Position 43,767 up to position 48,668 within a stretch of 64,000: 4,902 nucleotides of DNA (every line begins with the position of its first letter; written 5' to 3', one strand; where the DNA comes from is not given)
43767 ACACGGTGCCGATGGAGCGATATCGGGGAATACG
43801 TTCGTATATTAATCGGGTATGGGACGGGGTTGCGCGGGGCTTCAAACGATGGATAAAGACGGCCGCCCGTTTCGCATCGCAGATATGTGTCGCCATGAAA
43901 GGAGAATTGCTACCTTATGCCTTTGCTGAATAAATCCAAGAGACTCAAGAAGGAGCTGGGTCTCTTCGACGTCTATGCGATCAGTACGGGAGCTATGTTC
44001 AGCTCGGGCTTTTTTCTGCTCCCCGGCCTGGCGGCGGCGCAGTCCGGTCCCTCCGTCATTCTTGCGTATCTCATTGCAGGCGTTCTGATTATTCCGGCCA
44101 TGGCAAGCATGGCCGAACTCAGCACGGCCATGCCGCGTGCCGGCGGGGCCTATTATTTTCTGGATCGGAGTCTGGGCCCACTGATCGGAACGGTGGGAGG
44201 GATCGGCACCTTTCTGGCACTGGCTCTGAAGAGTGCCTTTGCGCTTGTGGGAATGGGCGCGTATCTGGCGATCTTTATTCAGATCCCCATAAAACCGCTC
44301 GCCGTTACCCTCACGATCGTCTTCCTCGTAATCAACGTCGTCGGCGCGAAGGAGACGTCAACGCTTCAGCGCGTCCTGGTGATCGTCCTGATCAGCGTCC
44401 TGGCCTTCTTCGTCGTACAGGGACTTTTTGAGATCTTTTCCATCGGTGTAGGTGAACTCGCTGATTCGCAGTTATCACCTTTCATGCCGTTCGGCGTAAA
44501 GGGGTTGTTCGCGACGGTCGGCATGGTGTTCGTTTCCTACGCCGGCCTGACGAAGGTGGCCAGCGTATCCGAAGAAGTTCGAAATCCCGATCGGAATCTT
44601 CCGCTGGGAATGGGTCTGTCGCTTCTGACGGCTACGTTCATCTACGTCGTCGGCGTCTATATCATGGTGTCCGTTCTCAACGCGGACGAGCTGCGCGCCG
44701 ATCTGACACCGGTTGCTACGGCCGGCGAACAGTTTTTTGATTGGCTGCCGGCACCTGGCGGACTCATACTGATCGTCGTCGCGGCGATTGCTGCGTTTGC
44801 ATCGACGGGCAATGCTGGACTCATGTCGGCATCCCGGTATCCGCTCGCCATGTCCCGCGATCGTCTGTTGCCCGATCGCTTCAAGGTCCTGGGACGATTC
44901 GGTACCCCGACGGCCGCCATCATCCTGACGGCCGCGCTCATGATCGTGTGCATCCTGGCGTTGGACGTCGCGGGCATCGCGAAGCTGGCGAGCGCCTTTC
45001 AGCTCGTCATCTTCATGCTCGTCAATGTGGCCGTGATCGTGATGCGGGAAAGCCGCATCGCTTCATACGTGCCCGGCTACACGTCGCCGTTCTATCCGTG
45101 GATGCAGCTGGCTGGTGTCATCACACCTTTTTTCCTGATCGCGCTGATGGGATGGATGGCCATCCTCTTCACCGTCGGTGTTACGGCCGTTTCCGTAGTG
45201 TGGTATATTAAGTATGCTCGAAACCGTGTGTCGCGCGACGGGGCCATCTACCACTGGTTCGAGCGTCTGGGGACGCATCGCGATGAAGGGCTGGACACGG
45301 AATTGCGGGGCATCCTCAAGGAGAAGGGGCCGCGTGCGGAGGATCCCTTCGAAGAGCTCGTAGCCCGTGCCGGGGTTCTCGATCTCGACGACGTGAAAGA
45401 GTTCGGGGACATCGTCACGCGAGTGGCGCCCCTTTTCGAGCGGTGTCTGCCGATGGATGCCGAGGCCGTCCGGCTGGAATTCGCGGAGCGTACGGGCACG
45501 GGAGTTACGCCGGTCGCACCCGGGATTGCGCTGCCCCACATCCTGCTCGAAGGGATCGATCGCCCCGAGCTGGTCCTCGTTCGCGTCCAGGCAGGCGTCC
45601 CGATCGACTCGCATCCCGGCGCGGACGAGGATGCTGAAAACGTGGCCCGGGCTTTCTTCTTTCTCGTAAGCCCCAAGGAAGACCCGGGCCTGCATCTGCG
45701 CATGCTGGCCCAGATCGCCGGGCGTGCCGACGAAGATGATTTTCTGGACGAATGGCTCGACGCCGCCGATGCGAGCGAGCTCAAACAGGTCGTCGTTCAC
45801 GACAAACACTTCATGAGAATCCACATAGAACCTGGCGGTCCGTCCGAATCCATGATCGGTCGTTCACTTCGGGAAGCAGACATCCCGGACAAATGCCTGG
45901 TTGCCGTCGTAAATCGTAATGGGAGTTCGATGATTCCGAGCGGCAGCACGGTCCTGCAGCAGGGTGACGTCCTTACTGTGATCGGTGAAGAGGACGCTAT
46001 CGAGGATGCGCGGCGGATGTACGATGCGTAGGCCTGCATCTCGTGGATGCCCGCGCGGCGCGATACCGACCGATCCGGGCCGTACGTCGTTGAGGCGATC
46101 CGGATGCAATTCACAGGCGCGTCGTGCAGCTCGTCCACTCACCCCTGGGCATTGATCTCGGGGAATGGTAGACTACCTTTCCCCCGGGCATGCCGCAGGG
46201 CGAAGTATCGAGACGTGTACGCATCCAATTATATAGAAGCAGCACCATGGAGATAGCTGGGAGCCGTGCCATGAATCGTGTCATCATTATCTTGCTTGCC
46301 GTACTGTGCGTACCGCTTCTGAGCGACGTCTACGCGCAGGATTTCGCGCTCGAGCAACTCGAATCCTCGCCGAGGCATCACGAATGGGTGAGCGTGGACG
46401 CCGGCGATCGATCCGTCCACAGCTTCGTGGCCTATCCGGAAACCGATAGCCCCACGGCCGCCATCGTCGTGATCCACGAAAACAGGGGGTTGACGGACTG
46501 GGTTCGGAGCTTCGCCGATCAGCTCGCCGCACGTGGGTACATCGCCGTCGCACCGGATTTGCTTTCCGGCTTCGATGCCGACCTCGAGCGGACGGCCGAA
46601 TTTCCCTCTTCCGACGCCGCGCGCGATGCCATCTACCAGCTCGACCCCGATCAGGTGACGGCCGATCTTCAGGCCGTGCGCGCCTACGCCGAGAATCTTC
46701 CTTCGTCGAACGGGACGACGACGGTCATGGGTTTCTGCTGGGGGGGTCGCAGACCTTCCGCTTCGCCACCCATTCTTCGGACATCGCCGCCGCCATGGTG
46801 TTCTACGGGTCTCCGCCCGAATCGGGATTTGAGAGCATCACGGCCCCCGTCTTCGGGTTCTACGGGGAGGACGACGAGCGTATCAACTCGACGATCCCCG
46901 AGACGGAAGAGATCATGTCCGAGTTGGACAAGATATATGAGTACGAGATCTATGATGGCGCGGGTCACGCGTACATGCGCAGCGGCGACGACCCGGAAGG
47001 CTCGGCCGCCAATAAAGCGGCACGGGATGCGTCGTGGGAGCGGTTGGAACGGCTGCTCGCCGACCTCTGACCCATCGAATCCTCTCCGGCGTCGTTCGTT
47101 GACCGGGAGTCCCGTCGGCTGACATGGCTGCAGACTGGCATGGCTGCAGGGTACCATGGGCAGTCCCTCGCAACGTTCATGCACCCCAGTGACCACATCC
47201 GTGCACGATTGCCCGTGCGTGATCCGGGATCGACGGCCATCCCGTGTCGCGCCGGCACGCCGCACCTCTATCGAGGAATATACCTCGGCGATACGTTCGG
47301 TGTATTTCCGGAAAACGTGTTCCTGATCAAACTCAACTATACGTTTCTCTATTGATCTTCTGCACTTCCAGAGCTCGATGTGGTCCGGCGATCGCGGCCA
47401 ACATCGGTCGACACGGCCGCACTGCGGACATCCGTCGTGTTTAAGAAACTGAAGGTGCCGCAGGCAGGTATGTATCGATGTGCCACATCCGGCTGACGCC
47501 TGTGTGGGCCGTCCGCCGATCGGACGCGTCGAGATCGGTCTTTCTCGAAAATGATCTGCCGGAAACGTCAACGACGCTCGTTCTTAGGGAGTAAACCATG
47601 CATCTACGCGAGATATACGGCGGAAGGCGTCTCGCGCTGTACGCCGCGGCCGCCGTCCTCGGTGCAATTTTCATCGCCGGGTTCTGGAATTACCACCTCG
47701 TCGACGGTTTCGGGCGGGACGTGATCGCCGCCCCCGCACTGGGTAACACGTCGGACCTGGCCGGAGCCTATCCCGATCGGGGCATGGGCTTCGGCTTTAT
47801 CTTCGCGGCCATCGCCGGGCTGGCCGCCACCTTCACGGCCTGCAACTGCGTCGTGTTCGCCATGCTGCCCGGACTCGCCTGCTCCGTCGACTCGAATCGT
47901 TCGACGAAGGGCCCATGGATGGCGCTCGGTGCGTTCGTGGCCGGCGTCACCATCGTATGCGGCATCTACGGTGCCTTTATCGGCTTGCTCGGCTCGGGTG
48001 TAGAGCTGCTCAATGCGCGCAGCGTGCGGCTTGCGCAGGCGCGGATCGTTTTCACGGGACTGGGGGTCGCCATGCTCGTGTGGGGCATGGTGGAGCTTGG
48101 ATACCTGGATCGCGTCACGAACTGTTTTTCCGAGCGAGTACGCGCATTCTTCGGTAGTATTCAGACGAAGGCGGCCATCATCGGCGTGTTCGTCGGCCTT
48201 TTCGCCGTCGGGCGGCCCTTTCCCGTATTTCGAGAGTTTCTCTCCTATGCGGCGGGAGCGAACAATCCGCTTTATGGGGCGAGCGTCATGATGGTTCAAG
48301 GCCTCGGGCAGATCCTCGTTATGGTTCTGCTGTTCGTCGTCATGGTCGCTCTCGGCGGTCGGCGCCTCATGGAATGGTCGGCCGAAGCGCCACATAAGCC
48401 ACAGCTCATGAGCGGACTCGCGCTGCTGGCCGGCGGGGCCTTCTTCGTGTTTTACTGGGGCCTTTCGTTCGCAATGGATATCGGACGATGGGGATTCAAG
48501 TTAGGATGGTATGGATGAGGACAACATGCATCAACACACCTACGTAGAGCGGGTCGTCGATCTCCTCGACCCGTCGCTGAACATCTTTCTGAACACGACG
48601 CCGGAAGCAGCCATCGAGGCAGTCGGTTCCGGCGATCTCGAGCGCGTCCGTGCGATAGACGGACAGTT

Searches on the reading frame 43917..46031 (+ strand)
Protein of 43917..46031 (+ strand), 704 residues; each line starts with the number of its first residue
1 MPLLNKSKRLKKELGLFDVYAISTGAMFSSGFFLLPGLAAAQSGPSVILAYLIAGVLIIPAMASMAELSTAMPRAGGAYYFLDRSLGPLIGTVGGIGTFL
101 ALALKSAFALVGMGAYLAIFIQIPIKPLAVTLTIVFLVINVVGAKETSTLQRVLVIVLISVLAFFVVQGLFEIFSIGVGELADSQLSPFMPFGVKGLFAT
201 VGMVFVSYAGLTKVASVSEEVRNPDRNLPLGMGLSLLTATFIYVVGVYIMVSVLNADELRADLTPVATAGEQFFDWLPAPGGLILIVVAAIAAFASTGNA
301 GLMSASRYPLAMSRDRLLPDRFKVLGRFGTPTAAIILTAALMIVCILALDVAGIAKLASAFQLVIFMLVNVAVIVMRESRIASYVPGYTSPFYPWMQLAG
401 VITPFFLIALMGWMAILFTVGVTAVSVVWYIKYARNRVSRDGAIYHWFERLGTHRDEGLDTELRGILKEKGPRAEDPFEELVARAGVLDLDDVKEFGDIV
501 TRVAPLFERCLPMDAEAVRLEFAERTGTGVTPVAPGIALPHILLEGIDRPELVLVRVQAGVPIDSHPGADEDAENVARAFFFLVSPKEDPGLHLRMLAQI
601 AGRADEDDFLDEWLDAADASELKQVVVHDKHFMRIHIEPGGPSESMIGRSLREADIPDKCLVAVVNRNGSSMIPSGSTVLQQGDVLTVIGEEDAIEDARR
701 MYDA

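Call 45: search_protein_families(library=pfam, proteins=[window:43917-46031:+])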
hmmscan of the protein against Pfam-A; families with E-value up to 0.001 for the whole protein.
window:43917-46031:+ (704 aa): 4 families
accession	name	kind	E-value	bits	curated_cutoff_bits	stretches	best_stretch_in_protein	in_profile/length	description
PF13520.12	AA_permease_2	-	1.4e-47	163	27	1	14-412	1-405/427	Amino acid permease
PF00324.27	AA_permease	-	1.6e-41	143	24.6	1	19-418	2-427/470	Amino acid permease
PF02080.26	TrkA_C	-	1.1e-13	51.4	27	1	643-700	9-68/71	TrkA-C domain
PF00359.27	PTS_EIIA_2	-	7.3e-12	45.9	27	1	516-625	38-140/144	Phosphoenolpyruvate-dependent sugar phosphotransferase system, EIIA 2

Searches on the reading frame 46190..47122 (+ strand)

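Call 45: search_protein_families(library=pfam, proteins=[window:46190-47122:+])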
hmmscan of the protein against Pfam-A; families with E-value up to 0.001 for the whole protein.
window:46190-47122:+ (310 aa): 1 family
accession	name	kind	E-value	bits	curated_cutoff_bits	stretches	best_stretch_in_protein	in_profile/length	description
PF01738.24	DLH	-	2.3e-16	60.5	21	1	78-187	3-109/217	Dienelactone hydrolase family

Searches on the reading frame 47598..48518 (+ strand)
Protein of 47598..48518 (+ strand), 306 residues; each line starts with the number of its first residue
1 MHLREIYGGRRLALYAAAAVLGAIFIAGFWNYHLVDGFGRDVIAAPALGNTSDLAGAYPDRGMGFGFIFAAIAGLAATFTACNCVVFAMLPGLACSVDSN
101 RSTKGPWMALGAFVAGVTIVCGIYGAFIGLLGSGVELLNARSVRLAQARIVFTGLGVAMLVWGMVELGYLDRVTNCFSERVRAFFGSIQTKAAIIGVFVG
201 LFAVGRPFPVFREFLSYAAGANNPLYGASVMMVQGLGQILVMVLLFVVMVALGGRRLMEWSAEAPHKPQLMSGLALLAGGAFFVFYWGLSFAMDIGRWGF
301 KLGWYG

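Call 45: search_protein_families(library=pfam, proteins=[window:47598-48518:+])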
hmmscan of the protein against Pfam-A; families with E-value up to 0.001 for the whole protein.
window:47598-48518:+ (306 aa): 2 families
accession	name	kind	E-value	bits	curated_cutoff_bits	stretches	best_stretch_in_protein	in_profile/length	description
PF13386.12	DsbD_2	-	1.7e-07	31.8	24.9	1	79-255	8-180/199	Cytochrome C biogenesis protein transmembrane region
PF02683.22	DsbD_TM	-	4.1e-06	26.7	27.1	1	71-245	9-181/219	Cytochrome C biogenesis protein transmembrane domain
